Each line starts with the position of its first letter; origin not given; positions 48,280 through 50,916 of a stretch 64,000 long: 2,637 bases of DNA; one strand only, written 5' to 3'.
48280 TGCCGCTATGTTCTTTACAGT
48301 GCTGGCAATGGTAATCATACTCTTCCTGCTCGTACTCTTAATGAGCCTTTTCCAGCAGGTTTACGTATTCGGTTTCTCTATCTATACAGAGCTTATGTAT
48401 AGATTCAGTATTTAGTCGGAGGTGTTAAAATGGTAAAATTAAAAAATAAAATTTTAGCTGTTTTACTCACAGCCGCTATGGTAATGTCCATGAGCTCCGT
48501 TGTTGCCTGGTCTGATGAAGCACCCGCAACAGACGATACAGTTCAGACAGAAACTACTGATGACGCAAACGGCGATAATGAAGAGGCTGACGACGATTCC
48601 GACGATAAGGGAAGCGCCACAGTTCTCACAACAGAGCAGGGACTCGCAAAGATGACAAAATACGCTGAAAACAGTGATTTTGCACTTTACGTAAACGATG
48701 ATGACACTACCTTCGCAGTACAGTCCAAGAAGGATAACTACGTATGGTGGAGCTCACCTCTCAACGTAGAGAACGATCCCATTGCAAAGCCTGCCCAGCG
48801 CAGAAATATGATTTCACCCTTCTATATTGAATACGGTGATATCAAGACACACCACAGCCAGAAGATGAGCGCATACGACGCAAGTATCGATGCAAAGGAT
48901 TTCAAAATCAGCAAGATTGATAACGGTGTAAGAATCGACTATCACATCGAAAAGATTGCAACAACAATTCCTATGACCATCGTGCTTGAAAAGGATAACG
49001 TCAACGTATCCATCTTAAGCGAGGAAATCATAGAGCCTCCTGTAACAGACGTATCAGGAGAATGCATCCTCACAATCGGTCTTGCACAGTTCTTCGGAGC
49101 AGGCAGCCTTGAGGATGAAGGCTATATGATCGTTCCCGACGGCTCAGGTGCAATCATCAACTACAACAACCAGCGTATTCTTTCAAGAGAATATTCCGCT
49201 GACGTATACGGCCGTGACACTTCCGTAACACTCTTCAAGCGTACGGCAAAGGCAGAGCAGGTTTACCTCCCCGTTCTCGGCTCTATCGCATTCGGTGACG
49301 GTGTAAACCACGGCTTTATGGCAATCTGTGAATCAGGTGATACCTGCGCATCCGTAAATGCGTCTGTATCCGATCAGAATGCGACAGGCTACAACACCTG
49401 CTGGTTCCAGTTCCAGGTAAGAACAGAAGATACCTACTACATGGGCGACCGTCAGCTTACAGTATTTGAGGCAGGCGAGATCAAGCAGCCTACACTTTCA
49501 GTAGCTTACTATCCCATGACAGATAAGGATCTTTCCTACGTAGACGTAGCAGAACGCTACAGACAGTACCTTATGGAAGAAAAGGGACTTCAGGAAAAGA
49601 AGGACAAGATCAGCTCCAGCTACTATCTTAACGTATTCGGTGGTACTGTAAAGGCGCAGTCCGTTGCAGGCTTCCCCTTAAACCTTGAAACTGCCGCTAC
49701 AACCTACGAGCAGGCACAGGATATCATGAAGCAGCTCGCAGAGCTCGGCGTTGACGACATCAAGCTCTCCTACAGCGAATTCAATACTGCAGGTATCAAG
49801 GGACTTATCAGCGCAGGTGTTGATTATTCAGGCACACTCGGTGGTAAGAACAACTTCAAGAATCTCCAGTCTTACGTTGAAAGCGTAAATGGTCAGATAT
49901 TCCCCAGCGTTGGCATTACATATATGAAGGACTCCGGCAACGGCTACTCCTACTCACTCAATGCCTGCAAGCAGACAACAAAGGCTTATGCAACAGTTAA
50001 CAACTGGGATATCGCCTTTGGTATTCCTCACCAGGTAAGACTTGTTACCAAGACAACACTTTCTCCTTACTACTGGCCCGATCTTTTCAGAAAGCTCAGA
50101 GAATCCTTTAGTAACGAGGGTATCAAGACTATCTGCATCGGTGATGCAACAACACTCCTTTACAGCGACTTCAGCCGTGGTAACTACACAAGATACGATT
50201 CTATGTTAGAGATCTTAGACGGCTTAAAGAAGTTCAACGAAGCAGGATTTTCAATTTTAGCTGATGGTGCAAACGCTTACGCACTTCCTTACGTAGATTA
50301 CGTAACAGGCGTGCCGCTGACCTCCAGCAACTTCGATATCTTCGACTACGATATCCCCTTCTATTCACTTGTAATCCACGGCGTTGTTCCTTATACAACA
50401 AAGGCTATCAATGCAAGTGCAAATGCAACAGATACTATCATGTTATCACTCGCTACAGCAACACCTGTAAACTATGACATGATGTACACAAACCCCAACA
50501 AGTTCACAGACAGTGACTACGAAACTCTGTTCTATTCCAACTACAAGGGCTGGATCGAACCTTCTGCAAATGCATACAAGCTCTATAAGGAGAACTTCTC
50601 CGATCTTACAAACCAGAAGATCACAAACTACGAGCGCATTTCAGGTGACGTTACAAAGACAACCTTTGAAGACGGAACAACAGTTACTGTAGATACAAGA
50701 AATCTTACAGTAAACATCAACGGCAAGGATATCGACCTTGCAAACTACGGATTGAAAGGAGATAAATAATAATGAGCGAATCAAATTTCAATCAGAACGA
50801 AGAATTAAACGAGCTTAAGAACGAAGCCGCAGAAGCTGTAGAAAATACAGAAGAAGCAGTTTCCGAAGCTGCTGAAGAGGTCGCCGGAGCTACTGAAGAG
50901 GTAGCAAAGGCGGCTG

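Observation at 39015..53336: Eleven-gene one-strand locus combining mismatched ABC modules with surface and membrane proteins of unknown role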

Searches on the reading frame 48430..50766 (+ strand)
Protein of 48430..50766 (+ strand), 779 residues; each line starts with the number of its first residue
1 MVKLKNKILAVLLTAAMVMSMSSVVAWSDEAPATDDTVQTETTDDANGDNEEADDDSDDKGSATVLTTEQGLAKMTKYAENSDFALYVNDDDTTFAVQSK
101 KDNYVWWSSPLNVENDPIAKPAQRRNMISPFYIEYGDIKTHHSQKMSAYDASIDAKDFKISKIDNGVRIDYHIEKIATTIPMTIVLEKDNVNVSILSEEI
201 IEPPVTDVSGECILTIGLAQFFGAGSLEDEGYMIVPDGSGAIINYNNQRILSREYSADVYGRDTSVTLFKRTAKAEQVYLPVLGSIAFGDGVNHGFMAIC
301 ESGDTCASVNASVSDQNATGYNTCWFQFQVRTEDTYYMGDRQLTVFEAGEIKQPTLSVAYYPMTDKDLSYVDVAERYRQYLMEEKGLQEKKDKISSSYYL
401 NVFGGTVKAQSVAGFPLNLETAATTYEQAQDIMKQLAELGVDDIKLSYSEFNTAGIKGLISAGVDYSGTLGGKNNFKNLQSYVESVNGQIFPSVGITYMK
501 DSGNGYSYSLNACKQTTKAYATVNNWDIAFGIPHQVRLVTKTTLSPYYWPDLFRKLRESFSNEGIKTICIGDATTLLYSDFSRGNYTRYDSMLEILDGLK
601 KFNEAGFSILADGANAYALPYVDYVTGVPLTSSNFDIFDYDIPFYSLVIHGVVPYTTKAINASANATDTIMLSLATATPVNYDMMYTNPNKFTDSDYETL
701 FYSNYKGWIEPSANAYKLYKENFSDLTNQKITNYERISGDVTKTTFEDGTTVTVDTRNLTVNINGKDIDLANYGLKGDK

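Call 5: search_protein_families(library=pfam, proteins=[window:48430-50766:+], max_evalue=0.01)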
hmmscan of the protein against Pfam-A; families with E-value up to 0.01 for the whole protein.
window:48430-50766:+ (779 aa): 1 family
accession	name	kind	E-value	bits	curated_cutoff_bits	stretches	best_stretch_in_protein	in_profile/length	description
PF18952.6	DUF5696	-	4.2e-147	491.7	25.6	1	159-773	3-612/612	Family of unknown function (DUF5696)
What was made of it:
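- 48430..50769 (+): DUF5696 protein: N-terminal TM or signal, acidic linker, then a beta-sandwich plus (beta/alpha)8-barrel plus beta-sandwich ectodomain of GH129/GH101-like fold. A putative glycosidase or transglycosidase. DUF5696 E 4e-147 (call 5).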

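Call 6: search_protein_families(library=ncbifam, proteins=[window:48430-50766:+], max_evalue=0.01)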
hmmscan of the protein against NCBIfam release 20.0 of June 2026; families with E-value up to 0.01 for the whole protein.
window:48430-50766:+ (779 aa): 0 families

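Call 9: find_homologous_proteins(query=window:48430-50766:+, max_evalue=0.00001)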
Query window:48430-50766:+ (779 aa): 402 proteins with E <= 0.00001 among 8000 candidates; the best 120 are listed.
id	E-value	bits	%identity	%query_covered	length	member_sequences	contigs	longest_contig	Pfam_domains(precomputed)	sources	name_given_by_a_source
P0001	0.0e+0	1742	99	100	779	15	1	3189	PF18952.7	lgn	-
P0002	0.0e+0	1548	87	100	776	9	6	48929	PF18952.7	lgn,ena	-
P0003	0.0e+0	1535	86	100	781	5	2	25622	PF18952.7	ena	-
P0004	0.0e+0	1486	83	100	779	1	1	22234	PF18952.7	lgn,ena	-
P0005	0.0e+0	1430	81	100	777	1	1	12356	PF18952.7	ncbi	-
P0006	0.0e+0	1424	80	100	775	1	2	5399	PF18952.7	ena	-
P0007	0.0e+0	1419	80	100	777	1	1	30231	PF18952.7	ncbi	-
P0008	0.0e+0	1419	80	100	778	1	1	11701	PF18952.7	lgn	-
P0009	0.0e+0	1416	80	100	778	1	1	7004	PF18952.7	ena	-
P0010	0.0e+0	1415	80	100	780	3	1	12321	PF18952.7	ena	-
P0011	0.0e+0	1278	72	100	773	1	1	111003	PF18952.7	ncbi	-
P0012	0.0e+0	1267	72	100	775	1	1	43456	PF18952.7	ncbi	-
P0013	0.0e+0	1232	69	100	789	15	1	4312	PF18952.7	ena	-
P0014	0.0e+0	1190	67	100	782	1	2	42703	PF18952.7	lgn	-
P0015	0.0e+0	1171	67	100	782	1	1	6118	PF18952.7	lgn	-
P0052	0.0e+0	1057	60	100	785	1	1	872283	PF18952.7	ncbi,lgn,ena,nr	ncbi:MAG: hypothetical protein J1E39_06070 [Eubacterium sp.]|nr:hypothetical protein [Eubacterium sp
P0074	4.5e-187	642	42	100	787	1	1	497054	PF18952.7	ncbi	-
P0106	1.1e-171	591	43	88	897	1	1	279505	PF18952.7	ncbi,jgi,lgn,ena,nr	ncbi:MAG: DUF5696 domain-containing protein [Oscillospiraceae bacterium]|nr:DUF5696 domain-containin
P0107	1.8e-171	590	39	100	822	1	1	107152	PF18952.7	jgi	jgi:hypothetical protein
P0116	1.8e-152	528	39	87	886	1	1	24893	PF18952.7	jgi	jgi:hypothetical protein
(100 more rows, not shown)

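Call 10: find_encoding_contigs(protein=P0052, flank=10000, max_places=2)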
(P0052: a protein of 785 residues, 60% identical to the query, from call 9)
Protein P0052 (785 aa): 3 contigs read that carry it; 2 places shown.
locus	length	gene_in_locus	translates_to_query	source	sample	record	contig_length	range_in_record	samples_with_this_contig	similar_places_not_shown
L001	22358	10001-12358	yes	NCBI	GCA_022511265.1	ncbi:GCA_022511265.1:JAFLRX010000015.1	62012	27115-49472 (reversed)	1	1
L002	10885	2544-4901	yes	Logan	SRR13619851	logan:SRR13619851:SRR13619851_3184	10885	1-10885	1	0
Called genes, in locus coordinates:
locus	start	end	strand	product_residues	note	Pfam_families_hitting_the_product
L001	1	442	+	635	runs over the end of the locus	PF00005:ABC_tran, PF00004:AAA (faint), PF02463:SMC_N (faint), PF05729:NACHT (faint), PF13304:AAA_21 (faint), PF12848:ABC_tran_Xtn, PF00005:ABC_tran, PF16326:ABC_tran_CTD, +3 more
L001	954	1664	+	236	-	PF00005:ABC_tran, PF13304:AAA_21 (faint)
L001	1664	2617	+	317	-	PF00005:ABC_tran, PF02463:SMC_N, PF13304:AAA_21 (faint), PF04014:MazE_antitoxin (weak)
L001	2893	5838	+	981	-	PF01547:SBP_bac_1, PF13416:SBP_bac_8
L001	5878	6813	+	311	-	PF00528:BPD_transp_1 (weak)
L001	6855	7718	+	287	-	PF00528:BPD_transp_1 (weak)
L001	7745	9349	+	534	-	-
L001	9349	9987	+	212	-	PF04893:Yip1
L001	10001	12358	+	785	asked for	PF18952:DUF5696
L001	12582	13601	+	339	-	PF00528:BPD_transp_1 (weak)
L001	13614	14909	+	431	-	PF00528:BPD_transp_1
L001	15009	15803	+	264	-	PF04909:Amidohydro_2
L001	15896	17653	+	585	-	PF00224:PK, PF02887:PK_C, PF00391:PEP-utilizers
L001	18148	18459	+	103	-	PF00338:Ribosomal_S10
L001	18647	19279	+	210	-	PF00297:Ribosomal_L3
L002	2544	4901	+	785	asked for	PF18952:DUF5696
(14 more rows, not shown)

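Call 11: find_encoding_contigs(protein=P0074, flank=10000, max_places=2)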
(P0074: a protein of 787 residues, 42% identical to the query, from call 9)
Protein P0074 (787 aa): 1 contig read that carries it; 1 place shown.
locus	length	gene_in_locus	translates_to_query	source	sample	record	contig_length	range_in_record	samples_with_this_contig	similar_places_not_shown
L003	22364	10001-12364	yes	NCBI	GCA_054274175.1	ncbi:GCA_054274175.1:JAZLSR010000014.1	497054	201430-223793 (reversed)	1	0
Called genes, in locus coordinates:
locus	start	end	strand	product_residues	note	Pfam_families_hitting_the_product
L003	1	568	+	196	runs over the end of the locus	-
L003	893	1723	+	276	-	PF00005:ABC_tran, PF13304:AAA_21 (faint)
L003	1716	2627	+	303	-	PF00005:ABC_tran, PF02463:SMC_N (faint), PF13304:AAA_21 (weak), PF04014:MazE_antitoxin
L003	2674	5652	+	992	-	PF16990:CBM_35 (faint), PF01547:SBP_bac_1, PF13416:SBP_bac_8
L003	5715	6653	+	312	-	-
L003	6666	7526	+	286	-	PF00528:BPD_transp_1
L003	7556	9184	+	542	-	PF01436:NHL (faint), PF00515:TPR_1 (faint), PF07719:TPR_2 (faint), PF13432:TPR_16 (weak)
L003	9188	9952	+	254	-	PF04893:Yip1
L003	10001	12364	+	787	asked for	PF18952:DUF5696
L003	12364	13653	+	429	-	PF00528:BPD_transp_1 (weak)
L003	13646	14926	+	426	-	PF00528:BPD_transp_1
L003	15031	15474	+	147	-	PF00075:RNase_H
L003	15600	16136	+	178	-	-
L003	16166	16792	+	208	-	PF01066:CDP-OH_P_transf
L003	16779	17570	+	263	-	PF02811:PHP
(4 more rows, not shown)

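Call 12: find_encoding_contigs(protein=P0106, flank=10000, max_places=2)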
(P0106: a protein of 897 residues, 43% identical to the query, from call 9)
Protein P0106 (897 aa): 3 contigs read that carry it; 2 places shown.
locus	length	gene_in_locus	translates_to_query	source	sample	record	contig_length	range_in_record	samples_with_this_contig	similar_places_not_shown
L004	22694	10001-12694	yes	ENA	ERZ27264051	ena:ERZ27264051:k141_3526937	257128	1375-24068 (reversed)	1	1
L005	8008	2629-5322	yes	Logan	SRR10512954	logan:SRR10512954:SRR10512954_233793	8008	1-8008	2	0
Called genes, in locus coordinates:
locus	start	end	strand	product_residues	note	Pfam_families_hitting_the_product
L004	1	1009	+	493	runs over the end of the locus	-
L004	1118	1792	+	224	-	PF00005:ABC_tran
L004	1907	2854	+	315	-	PF00005:ABC_tran, PF02463:SMC_N (faint), PF13304:AAA_21 (weak), PF04014:MazE_antitoxin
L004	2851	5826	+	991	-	PF01547:SBP_bac_1, PF13416:SBP_bac_8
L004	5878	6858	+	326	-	-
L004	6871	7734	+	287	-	PF00528:BPD_transp_1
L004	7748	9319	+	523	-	PF01436:NHL (faint)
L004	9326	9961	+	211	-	PF04893:Yip1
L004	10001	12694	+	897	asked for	PF18952:DUF5696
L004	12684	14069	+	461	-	PF00528:BPD_transp_1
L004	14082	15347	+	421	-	PF00528:BPD_transp_1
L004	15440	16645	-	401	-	PF03435:Sacchrp_dh_NADP, PF16653:Sacchrp_dh_C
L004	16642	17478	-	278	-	PF13424:TPR_12 (faint), PF13428:TPR_14 (faint), PF07719:TPR_2 (faint), PF25058:ARM_TT21, PF14559:TPR_19 (faint)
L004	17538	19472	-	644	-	PF00009:GTP_EFTU, PF22042:EF-G_D2, PF03144:GTP_EFTU_D2 (faint), PF14492:EFG_III, PF03764:EFG_IV, PF00679:EFG_C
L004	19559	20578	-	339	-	PF01370:Epimerase, PF13460:NAD_binding_10 (faint)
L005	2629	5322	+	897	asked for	PF18952:DUF5696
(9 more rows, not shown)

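Call 16: find_related_loci(query=A1, collection=genome_contigs, flank=10000)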
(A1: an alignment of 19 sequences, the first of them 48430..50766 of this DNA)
Query A1 (779 aa) in genome_contigs; peptide patterns used: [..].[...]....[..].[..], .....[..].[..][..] (x = any residue, [..] = any of these).
513 stretches matched a pattern; 478 encode a relative of the query (tblastn E <= 1e-3); the best 80 are kept; 80 distinct loci.
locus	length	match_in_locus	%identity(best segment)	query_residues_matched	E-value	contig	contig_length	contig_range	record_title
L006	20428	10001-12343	86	1-779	0e+0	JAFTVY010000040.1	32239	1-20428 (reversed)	MAG: Ruminiclostridium sp. isolate RGIG4199 Roe_deer_Colon-3__c2499, whole genome shotgun sequence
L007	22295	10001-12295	80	14-778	0e+0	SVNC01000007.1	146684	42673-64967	MAG: Oscillospiraceae bacterium isolate SIG529 NODE_2286_length_146684_cov_10.127507, whole genome shotgun sequence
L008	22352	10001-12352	66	1-778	0e+0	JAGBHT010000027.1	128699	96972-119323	MAG: Ruminiclostridium sp. isolate RGIG9130 Water_deer_Rectum.Co__c968897, whole genome shotgun sequence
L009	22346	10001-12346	65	1-778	0e+0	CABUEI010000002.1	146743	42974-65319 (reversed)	MAG TPA_asm: uncultured Ruminococcaceae bacterium isolate MGYG-HGUT-03927 genome assembly, contig: GUT_GENOME250816_2, w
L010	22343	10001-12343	66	1-778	0e+0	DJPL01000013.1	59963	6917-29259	MAG TPA_asm: Ruminococcaceae bacterium UBA6413 UBA6413_contig_4864, whole genome shotgun sequence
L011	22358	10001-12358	65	1-778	0e+0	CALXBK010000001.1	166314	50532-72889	MAG: uncultured Ruminiclostridium sp. isolate BRZ_QS__bin46 genome assembly, contig: BRZ_QS__NODE_48_length_166314_cov_9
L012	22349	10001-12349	65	1-778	0e+0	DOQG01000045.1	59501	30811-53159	MAG TPA_asm: Oscillospiraceae bacterium isolate UBA11449 contig_1410, whole genome shotgun sequence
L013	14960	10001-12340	64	1-778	0e+0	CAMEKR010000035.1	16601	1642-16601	MAG: uncultured Clostridia bacterium isolate SRR15057928_bin.20_metaWRAP_v1.3_MAG genome assembly, contig: ERZ10407477.1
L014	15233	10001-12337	64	1-778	0e+0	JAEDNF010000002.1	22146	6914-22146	MAG: Oscillospiraceae bacterium isolate MAG285 NODE_1445_length_22146_cov_7.575936, whole genome shotgun sequence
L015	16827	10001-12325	80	1-778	0e+0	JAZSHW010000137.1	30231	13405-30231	MAG: Ruminiclostridium sp. isolate T1900044574_TS20190040.MAGScoT_cleanbin_000017 SGB_473_k141_2039925, whole genome sho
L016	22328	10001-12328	62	1-778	0e+0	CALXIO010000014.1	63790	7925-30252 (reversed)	MAG: uncultured Ruminiclostridium sp. isolate BRZ_RN__bin50 genome assembly, contig: BRZ_RN__NODE_453_length_63790_cov_8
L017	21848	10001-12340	61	1-778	0e+0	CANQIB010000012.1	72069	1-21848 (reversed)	MAG: uncultured Ruminiclostridium sp. isolate Lapin-030__bin45 genome assembly, contig: Lapin-030__NODE_528_length_72069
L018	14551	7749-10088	64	1-778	0e+0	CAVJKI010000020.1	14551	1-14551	Sodaliphilus sp. isolate H07677-L1_cleanbin_000016 genome assembly, contig: Spades_H07677-L1_contig_2344, whole genome s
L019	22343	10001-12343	60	1-778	0e+0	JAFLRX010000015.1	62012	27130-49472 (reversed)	MAG: Eubacterium sp. isolate HAN012 Seq15, whole genome shotgun sequence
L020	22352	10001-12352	61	1-778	0e+0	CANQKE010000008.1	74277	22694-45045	MAG: uncultured Ruminiclostridium sp. isolate Lapin-030__bin83 genome assembly, contig: Lapin-030__NODE_500_length_74277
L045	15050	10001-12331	42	1-777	0e+0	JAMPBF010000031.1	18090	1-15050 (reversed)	MAG: Bacillota bacterium isolate NALB_7821a_28 Scaffold_#31__SCF_031___18090_bp, whole genome shotgun sequence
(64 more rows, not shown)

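Call 24: predict_structure(alignment_id=A1)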
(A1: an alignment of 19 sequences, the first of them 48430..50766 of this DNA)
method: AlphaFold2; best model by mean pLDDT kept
length: 779 residues; sequences in the alignment: 19
mean_pLDDT: 75.6   pTM: 0.80
mean pLDDT of the five models: 75.6, 75.5, 74.9, 71.9, 71.7
residues with pLDDT >= 90: 324; 70-90: 221; 50-70: 87; < 50: 147
segments of 3 or more residues with pLDDT < 50: 17-62, 263-276, 408-419, 500-541, 634-638, 661-664, 688-706
pLDDT, mean of each block of 10 residues (from residue 1): 62 54 28 25 25 27 74 96 97 96 94 88 92 91 92 96 98 94 96 96 82 93 88 75 66 66 41 51 90 93 89 82 91 65 73 93 92 94 90 78 64 42 81 92 89 72 81 94 93 68 33 26 33 35 67 88 92 73 74 89 92 88 86 50 85 82 62 90 63 36 53 90 92 87 94 92 92 67
secondary structure, 60 per line:
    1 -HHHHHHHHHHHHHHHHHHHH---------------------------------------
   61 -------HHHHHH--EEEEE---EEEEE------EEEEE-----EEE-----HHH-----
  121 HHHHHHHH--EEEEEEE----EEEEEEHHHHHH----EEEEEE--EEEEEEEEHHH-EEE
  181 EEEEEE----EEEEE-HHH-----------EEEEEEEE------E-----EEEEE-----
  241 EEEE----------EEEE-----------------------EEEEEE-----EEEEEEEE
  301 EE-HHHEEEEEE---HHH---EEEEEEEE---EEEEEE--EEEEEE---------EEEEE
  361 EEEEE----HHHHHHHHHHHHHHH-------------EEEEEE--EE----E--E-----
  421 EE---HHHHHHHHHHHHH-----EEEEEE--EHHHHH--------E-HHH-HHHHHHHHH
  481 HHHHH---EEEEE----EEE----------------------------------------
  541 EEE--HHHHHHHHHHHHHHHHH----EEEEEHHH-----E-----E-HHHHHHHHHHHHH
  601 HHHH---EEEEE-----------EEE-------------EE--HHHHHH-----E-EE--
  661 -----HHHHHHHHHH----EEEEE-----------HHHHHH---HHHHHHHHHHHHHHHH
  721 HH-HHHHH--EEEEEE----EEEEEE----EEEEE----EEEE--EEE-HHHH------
elements in order (helices of 4 or more, strands of 3 or more residues): H2-21 H68-73 E76-80 E84-88 E95-99 E105-107 H121-128 E131-137 E142-147 H148-153 E158-163 E166-173 E178-186 E191-195 E211-218 E231-235 E241-244 E255-258 E282-287 E293-302 E307-312 E322-329 E333-338 E341-346 E356-365 H370-384 E398-403 H426-438 E444-449 H453-457 H472-485 E489-493 E498-500 E541-543 H546-562 E567-571 H588-604 E608-612 E624-626 H644-649 H666-675 E680-684 H696-701 H705-722 H724-728 E731-736 E741-746 E751-755 E760-763 E766-768 H770-773
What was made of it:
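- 48430..50769 (+): AF2 model has pLDDT 75.6 and pTM 0.80 (call 24).
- On Glycoside hydrolase family GH129 (or GH101) for the DUF5696 protein: AF2 model with pTM 0.80 (call 24).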

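Call 26: fold_search(model_id=the predicted structure, library=pdb)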
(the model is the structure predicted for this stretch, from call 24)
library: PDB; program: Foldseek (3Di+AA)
matches with E <= 10: 1421; with E <= 0.001: 311
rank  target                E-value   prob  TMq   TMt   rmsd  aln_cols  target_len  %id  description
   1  5opq_A                9.7e-30  1.00  0.58  0.68   7.2       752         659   13  A 3,6-anhydro-D-galactosidase produced by Zobellia galactanivorans. This is an exo-lytic enzyme that hydrolyzes termin (released 2017-11-29)
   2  8rzk_A                3.8e-29  1.00  0.57  0.66   7.1       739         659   13  The Michaelis complex of ZgGH129 D486N from Zobellia galactanivorans with neo-b/k-oligo-carrageenan tetrasaccharide (b (released 2024-07-31)
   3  5opq_D                8.1e-29  1.00  0.59  0.69   6.6       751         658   13  A 3,6-anhydro-D-galactosidase produced by Zobellia galactanivorans. This is an exo-lytic enzyme that hydrolyzes termin (released 2017-11-29)
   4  5wzp_B                3.3e-26  1.00  0.57  0.72   8.1       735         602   14  Alpha-N-acetylgalactosaminidase NagBb from Bifidobacterium bifidum - ligand free (released 2017-06-07)
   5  5wzn_A                4.3e-26  1.00  0.59  0.72   8.2       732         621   15  Alpha-N-acetylgalactosaminidase NagBb from Bifidobacterium bifidum - GalNAc complex (released 2017-06-07)
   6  5wzq_A                7.9e-26  1.00  0.59  0.73   7.9       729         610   14  Alpha-N-acetylgalactosaminidase NagBb from Bifidobacterium bifidum - quadruple mutant (released 2017-06-07)
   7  5wzq_B                1.8e-25  1.00  0.58  0.72   8.1       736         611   15  Alpha-N-acetylgalactosaminidase NagBb from Bifidobacterium bifidum - quadruple mutant (released 2017-06-07)
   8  5wzp_A                2.1e-25  1.00  0.58  0.73   7.8       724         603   14  Alpha-N-acetylgalactosaminidase NagBb from Bifidobacterium bifidum - ligand free (released 2017-06-07)
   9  5wzr_A                5.6e-25  1.00  0.59  0.72   8.0       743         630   14  Alpha-N-acetylgalactosaminidase NagBb from Bifidobacterium bifidum - Gal-NHAc-DNJ complex (released 2017-06-07)
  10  5wzr_B                7.8e-25  1.00  0.59  0.71   8.1       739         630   15  Alpha-N-acetylgalactosaminidase NagBb from Bifidobacterium bifidum - Gal-NHAc-DNJ complex (released 2017-06-07)
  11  5wzn_B                3.6e-24  1.00  0.61  0.75   6.8       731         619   15  Alpha-N-acetylgalactosaminidase NagBb from Bifidobacterium bifidum - GalNAc complex (released 2017-06-07)
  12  6qev_B                4.0e-18  1.00  0.43  0.28  10.3       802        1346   10  EngBF DARPin Fusion 4b B6 (released 2019-11-06)
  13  6qfk_A                2.3e-17  1.00  0.42  0.27  10.5       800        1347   12  EngBF DARPin Fusion 4b G10 (released 2019-11-06)
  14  2zxq                  2.5e-17  1.00  0.43  0.31   9.8       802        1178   11  Crystal structure of endo-alpha-N-acetylgalactosaminidase from Bifidobacterium longum (EngBF) (released 2009-06-16)
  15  8a19_A                2.7e-17  1.00  0.43  0.28   9.6       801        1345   11  Structure of a leucinostatin derivative determined by host lattice display : L1E4V1 construct (released 2022-12-07)
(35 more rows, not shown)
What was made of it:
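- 48430..50769 (+): Foldseek hits: ZgGH129 E 1e-29 and NagBb GH129 E 4e-26, then GH101, GH36 and GH31 (call 26).
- On Glycoside hydrolase family GH129 (or GH101) for the DUF5696 protein: Foldseek top hits are 5opq, 8rzk and 5wzn (GH129) at E 1e-29 to 4e-24, then GH101, GH36 and GH31 (call 26). Identity in the structural alignment is 13-15% (call 26).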
